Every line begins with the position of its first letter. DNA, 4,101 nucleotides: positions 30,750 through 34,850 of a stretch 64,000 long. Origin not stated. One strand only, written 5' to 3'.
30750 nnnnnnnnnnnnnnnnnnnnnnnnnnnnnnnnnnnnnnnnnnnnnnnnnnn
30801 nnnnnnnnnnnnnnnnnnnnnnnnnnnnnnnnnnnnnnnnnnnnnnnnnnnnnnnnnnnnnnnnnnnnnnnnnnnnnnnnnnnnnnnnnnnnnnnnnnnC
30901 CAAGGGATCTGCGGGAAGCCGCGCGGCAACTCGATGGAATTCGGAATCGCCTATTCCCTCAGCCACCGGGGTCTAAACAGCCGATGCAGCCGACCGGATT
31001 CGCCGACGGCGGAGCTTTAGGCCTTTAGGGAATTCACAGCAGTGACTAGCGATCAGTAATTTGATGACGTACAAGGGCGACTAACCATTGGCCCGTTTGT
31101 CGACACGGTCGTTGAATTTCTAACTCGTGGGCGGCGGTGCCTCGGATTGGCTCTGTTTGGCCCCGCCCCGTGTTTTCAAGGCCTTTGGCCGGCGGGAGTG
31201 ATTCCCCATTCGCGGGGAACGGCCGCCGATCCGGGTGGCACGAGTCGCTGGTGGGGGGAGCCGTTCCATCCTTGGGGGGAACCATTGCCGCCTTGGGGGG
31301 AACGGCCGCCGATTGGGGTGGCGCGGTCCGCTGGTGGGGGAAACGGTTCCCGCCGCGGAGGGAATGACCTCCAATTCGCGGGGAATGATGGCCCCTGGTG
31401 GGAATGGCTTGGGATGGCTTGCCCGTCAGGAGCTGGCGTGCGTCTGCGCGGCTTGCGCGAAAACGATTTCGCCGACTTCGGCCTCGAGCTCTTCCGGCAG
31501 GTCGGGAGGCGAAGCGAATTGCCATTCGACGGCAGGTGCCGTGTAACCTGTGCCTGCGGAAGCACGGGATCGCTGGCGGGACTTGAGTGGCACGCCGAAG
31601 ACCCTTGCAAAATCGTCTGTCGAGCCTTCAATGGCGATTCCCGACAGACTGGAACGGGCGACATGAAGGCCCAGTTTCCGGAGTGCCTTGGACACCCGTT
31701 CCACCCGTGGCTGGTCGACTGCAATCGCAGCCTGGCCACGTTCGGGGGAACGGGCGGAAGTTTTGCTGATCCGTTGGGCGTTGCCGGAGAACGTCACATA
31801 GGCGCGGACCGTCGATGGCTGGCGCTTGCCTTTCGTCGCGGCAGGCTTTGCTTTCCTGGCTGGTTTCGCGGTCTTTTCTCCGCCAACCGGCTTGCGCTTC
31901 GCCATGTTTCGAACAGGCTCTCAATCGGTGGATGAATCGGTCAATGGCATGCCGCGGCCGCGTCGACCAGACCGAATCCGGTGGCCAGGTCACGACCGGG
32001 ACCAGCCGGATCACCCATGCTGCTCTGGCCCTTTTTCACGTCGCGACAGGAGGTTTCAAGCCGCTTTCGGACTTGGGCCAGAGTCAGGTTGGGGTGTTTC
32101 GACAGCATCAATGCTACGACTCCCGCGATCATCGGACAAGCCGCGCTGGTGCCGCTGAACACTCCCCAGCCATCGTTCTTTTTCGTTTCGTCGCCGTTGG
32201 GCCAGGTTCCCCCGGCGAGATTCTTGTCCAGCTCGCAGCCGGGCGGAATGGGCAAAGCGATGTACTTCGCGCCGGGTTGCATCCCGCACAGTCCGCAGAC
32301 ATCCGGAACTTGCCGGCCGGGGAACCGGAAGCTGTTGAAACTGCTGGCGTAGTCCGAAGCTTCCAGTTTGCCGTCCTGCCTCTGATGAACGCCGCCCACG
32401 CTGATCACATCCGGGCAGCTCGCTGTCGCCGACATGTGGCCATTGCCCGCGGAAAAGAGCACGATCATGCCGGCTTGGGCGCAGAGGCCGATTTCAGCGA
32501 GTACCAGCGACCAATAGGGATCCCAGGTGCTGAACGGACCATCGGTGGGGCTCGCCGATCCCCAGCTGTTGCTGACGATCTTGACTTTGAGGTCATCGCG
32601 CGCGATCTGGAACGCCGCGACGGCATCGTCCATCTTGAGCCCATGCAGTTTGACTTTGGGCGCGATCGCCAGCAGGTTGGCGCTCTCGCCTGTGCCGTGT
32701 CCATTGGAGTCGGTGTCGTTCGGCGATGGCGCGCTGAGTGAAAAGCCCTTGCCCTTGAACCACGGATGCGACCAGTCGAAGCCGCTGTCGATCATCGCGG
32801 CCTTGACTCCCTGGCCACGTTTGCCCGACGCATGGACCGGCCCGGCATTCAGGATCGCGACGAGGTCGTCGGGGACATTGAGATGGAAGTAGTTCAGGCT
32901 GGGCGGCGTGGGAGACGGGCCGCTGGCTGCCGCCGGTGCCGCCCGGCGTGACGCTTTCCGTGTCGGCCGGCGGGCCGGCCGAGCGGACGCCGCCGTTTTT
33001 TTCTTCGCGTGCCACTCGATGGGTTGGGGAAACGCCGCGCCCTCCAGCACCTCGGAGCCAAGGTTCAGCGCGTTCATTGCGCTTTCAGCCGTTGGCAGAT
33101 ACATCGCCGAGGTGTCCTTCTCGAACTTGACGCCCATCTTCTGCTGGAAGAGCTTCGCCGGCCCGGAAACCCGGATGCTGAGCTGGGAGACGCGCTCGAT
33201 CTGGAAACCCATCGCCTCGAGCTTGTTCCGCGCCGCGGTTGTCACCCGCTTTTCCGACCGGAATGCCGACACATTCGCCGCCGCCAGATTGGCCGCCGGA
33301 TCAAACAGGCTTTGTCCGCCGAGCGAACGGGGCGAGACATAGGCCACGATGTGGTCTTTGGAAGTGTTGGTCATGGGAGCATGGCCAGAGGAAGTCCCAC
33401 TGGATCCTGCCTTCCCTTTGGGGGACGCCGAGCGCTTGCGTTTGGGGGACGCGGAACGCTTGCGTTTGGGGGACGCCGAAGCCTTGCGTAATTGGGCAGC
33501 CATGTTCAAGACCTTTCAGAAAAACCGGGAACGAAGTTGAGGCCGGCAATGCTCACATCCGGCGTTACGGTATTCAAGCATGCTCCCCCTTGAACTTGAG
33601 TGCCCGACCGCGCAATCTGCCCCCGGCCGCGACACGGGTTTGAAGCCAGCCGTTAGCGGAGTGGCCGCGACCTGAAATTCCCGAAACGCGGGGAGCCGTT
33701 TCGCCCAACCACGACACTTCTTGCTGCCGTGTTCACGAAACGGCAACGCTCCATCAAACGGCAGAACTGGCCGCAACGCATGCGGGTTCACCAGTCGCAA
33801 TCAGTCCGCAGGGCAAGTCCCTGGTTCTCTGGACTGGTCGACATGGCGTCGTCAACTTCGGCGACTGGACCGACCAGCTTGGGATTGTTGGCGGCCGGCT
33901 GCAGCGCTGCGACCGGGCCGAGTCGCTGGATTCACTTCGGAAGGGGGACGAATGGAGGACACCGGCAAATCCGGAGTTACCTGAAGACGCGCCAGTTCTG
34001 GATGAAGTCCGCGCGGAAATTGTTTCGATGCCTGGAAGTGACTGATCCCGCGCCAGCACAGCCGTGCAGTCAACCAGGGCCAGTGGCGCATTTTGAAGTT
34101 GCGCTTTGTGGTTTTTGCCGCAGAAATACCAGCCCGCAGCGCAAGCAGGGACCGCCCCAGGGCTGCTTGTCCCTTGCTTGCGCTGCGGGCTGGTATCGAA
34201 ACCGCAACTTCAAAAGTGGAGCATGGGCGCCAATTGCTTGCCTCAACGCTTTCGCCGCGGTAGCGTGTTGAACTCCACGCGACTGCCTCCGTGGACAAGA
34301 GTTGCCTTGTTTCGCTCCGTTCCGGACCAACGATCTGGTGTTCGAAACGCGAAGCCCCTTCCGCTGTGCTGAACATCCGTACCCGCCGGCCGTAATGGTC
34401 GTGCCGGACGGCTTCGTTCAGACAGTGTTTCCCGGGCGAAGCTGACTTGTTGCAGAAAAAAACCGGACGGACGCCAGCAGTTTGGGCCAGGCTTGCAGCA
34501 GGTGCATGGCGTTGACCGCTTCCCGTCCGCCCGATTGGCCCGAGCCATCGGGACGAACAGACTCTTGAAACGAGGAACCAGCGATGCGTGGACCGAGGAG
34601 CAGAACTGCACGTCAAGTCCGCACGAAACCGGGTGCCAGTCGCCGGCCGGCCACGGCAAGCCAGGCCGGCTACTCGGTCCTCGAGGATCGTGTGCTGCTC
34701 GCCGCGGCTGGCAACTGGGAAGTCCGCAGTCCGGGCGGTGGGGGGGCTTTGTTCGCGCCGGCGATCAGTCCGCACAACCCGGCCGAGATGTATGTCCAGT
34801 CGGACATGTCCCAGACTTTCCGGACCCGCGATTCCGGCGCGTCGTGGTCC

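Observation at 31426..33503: Leaderless S8 subtilase operon with a free-standing copy of its own prodomain, both carrying SPKK/histone-H1-like basic tails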

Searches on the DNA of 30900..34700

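Call 73: search_rna_families(source=window, start=30900, end=34700, threshold=evalue, max_evalue=1)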
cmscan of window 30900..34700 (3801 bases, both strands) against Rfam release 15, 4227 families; matches with E-value up to 1: 3.
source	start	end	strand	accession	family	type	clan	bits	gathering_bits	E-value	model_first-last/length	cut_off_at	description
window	34116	34206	-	RF00971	mir-578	Gene; miRNA;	-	28.6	98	0.026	1-84/84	no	mir-578 microRNA precursor family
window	34117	34206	+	RF03587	mir-1202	Gene; miRNA;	-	26.5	80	0.032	1-80/80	no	mir-1202 microRNA precursor family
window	34123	34197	-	RF04029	mir-8521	Gene; miRNA;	-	20.3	80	0.82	7-63/68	no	mir-8521 microRNA precursor family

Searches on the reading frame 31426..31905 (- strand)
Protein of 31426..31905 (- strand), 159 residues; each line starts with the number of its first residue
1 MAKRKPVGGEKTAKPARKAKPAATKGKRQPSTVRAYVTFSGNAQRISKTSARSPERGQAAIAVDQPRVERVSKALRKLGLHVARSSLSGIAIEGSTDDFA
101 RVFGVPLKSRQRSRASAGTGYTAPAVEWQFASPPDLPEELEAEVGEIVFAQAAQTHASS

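Call 3: search_protein_families(library=pfam, proteins=[window:31426-31905:-], max_evalue=0.1)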
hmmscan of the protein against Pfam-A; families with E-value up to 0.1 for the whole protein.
window:31426-31905:- (159 aa): 0 families

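Call 4: search_protein_families(library=ncbifam, proteins=[window:31426-31905:-], max_evalue=0.1)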
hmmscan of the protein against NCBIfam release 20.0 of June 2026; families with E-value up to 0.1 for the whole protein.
window:31426-31905:- (159 aa): 0 families

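Call 5: search_protein_families(library=padloc, proteins=[window:31426-31905:-], max_evalue=0.1)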
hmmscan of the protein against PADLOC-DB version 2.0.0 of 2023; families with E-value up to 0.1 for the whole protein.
window:31426-31905:- (159 aa): 0 families

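Call 11: find_homologous_proteins(query=window:31426-31905:-, max_evalue=0.01)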
Query window:31426-31905:- (159 aa): 1 proteins with E <= 0.01 among 90 candidates.
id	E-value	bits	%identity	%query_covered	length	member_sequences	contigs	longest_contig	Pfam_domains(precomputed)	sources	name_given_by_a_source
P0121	7.1e-93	326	100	100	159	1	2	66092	-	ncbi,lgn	-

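Call 28: search_protein_representatives(protein=window:31426-31905:-)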
Query: 159 residues. Proteins with E-value up to 0.001 (for the whole library): 24; up to 1e-10: 2; up to 1e-30: 1. The best 24 are listed.
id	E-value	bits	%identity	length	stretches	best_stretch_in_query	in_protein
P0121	2.2e-93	326.1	100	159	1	1-159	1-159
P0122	7.6e-14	68.4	36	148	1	17-156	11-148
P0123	8.0e-08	48.9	32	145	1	16-156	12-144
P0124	9.8e-08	48.6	30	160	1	19-157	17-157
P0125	1.4e-07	48.1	31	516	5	66-122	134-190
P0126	2.2e-07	47.5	33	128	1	31-152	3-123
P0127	2.6e-07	47.2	32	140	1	61-158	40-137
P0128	5.2e-07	46.3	32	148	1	16-156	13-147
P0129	6.8e-07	45.9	30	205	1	9-156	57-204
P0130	1.8e-06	44.5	29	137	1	27-156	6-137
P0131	5.8e-06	42.9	31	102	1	70-156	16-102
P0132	7.2e-06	42.6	26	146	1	21-156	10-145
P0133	2.4e-05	40.9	33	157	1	27-156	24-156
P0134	3.4e-05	40.4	27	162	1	30-157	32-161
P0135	5.2e-05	39.8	32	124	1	26-154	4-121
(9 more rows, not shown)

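Call 34: find_homologous_proteins(query=A2, max_evalue=0.001)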
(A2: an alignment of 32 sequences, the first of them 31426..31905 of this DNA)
Query A2 (32 sequences) (159 aa, profile of the alignment): 207 proteins with E <= 0.001 among 5531 candidates; the best 120 are listed.
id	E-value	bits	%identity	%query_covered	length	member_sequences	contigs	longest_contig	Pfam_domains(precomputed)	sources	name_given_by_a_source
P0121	2.5e-31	126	100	100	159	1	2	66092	-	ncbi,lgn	-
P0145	2.3e-24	104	27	63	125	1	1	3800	PF09286.17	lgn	-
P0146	6.3e-24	102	29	69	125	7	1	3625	-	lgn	-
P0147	8.5e-24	102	-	-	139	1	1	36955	-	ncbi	-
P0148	3.2e-23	100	-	-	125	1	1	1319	-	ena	-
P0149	1.5e-22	98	-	-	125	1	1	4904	-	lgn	-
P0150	1.8e-22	98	-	-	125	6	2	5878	-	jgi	jgi:hypothetical protein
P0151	2.2e-22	97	-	-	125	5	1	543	-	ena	-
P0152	2.5e-22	97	-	-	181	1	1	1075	PF09286.17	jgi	jgi:hypothetical protein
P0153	2.8e-22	97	31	48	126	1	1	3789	-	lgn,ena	-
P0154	4.9e-22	96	-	-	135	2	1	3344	PF09286.17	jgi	jgi:hypothetical protein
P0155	5.2e-22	96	22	72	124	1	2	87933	-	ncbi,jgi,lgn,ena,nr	ncbi:MAG TPA: hypothetical protein VE978_26205 [Chitinophagales bacterium]|nr:hypothetical protein [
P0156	6.0e-22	96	30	70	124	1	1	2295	-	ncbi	-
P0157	7.5e-22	96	29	52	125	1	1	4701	PF09286.17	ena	-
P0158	8.0e-22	96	-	-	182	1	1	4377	-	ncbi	-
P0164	2.6e-21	94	-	-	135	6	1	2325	PF09286.17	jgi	jgi:hypothetical protein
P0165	2.6e-21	94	-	-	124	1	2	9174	PF09286.17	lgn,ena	-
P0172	1.6e-20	91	25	50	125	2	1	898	PF09286.17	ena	-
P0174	2.1e-20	91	25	79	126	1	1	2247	PF09286.17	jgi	jgi:hypothetical protein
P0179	5.5e-20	90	-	-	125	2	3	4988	PF09286.17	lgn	-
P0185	2.8e-19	87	35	14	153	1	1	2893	PF09286.17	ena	-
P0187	4.4e-19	87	27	57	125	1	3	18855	PF09286.17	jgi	jgi:subtilase family serine protease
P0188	5.0e-19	86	27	57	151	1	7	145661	PF09286.17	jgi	jgi:subtilase family serine protease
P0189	1.2e-18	85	23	57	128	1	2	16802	PF09286.17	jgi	jgi:hypothetical protein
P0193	8.1e-17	79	-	-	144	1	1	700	PF09286.17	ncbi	-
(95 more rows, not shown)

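Call 41: search_protein_families(library=pfam, alignment_id=A4, max_evalue=0.01)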
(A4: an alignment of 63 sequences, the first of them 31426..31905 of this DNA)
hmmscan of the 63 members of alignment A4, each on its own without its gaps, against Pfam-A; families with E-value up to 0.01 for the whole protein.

A. member 1, window:31426-31905:- (159 aa): 0 families

B. families by the number of members that match (of 63 scanned): 3 families
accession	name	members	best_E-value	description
PF09286.16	Pro-kuma_activ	32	2.3e-07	Pro-kumamolisin, activation domain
PF15429.11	DUF4628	1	0.0017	Domain of unknown function (DUF4628)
PF03285.20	Paralemmin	1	0.0051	Paralemmin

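Call 46: predict_structure(alignment_id=A4)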
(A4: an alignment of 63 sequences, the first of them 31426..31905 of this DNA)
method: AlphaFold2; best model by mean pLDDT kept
length: 159 residues; sequences in the alignment: 63
mean_pLDDT: 74.4   pTM: 0.60
mean pLDDT of the five models: 74.4, 74.2, 72.3, 71.6, 68.6
residues with pLDDT >= 90: 38; 70-90: 52; 50-70: 56; < 50: 13
segments of 3 or more residues with pLDDT < 50: 44-50
pLDDT, mean of each block of 10 residues (from residue 1): 57 57 63 87 51 53 81 95 89 93 89 64 73 88 87 62
secondary structure, 60 per line:
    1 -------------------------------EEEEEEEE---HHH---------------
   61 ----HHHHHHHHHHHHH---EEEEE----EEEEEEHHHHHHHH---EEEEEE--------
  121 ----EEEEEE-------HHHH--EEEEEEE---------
elements in order: E32-39 H65-77 E81-85 E90-95 H96-103 E107-112 E125-130 H138-141 E144-150

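Call 49: fold_search(model_id=the predicted structure, library=pdb)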
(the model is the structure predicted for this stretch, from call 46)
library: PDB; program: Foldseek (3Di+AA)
matches with E <= 10: 314; with E <= 0.001: 0
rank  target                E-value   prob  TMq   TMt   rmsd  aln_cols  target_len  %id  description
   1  1t1e                  5.4e-03  1.00  0.50  0.17   5.7       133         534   11  High Resolution Crystal Structure of the Intact Pro-Kumamolisin, a Sedolisin Type Proteinase (previously called Kumamoly (released 2004-08-03)
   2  3ee6_A                5.0e-02  0.99  0.49  0.17   5.6       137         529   14  Crystal Structure Analysis of Tripeptidyl peptidase -I (released 2008-11-25)
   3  4wp3_C                1.5e-01  0.85  0.27  0.24   5.6        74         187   16  Crystal Structure of Adenylyl cyclase from Mycobacterium avium Ma1120 wild type (released 2015-09-02)
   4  4wp3_F                1.8e-01  0.85  0.28  0.24   5.3        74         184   16  Crystal Structure of Adenylyl cyclase from Mycobacterium avium Ma1120 wild type (released 2015-09-02)
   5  4wp3_B                2.5e-01  0.80  0.24  0.22   5.3        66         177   17  Crystal Structure of Adenylyl cyclase from Mycobacterium avium Ma1120 wild type (released 2015-09-02)
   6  4wp3_E                3.0e-01  0.82  0.29  0.27   4.7        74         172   16  Crystal Structure of Adenylyl cyclase from Mycobacterium avium Ma1120 wild type (released 2015-09-02)
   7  2eky_G                3.9e-01  0.72  0.26  0.41   6.8        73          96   19  Crystal Structure of hypothetical protein MJ1052 from Methanocaldococcus jannaschii (Form 1) (released 2007-10-02)
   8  5zk4_A                3.9e-01  0.60  0.26  0.15   4.4        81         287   21  The structure of DSZS acyltransferase with carrier protein (released 2018-06-13)
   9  7r65_A                4.1e-01  0.60  0.28  0.20   5.5        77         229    9  Crystal structure of a bacterial cyclic UMP synthase from Burkholderia cepacia LK29 (released 2021-10-13)
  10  4wp9_A                4.4e-01  0.30  0.24  0.23   5.7        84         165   17  Crystal structure of Adenylyl cyclase MA1120 from Mycobacterium Avium bound to 2'5'-DD-3'-ATP, Calcium and Magnesium i (released 2015-09-02)
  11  8ip8_EA               4.4e-01  0.05  0.17  0.16  16.6       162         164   14  Wheat 80S ribosome stalled on AUG-Stop boron dependently (released 2024-02-21)
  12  5oyh_E                5.0e-01  0.23  0.29  0.25   9.2       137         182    6  crystal structure of the catalytic core of a rhodopsin-guanylyl cyclase with converted specificity in complex with ATP (released 2018-06-06)
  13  7olc_LJ               5.0e-01  0.08  0.19  0.18  14.9       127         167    9  Thermophilic eukaryotic 80S ribosome at idle POST state (released 2022-01-26)
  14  2eky_A                5.3e-01  0.60  0.25  0.39   7.0        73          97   16  Crystal Structure of hypothetical protein MJ1052 from Methanocaldococcus jannaschii (Form 1) (released 2007-10-02)
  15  4wpa_B                5.6e-01  0.51  0.27  0.27   5.7        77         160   17  Crystal structure of Adenylyl cyclase Ma1120 from Mycobacterium Avium bound to Pyrophosphate and Calcium (released 2015-09-02)
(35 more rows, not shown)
